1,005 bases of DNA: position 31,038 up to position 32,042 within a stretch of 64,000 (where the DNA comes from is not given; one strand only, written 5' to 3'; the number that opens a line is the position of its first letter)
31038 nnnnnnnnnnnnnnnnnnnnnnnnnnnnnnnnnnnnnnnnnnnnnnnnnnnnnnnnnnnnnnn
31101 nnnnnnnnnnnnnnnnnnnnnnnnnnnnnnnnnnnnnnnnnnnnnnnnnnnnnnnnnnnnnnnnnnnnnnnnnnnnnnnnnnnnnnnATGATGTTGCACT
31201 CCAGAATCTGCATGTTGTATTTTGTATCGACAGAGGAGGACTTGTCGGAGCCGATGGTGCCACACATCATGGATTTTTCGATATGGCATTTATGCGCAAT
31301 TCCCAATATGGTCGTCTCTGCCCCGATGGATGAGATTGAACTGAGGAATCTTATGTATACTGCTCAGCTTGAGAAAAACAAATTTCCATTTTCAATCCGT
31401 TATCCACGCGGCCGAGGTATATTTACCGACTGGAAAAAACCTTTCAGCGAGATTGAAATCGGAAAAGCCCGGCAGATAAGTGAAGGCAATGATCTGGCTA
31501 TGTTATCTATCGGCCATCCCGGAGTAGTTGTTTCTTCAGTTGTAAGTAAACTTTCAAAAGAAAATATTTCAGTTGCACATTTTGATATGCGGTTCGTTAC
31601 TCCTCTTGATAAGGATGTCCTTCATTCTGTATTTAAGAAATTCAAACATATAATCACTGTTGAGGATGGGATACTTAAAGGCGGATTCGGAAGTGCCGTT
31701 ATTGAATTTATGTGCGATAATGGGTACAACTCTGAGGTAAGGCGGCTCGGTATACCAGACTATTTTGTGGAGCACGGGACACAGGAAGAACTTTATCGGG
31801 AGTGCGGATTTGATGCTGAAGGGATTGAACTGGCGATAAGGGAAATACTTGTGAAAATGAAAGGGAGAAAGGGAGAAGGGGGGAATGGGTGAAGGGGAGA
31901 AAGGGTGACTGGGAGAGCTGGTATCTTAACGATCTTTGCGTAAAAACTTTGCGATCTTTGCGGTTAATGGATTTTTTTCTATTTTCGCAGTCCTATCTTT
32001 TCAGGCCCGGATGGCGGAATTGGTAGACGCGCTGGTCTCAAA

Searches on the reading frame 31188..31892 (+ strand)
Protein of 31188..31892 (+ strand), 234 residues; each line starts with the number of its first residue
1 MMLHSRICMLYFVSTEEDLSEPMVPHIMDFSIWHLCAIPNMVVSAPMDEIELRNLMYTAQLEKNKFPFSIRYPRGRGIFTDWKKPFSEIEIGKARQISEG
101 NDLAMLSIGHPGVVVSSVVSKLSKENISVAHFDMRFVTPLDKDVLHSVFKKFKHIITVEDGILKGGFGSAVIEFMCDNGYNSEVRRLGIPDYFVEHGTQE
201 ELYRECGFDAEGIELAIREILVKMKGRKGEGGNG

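Call 71: search_protein_families(library=pfam, proteins=[window:31188-31892:+], max_evalue=0.001)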
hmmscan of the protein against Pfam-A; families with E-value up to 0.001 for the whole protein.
window:31188-31892:+ (234 aa): 2 families
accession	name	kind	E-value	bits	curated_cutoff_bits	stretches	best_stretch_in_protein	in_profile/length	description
PF02780.25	Transketolase_C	-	2.6e-25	89.2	25.9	1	92-213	1-124/124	Transketolase, C-terminal domain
PF02779.29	Transket_pyr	-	0.00059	20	27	0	32-75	127-170/174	Transketolase, pyrimidine binding domain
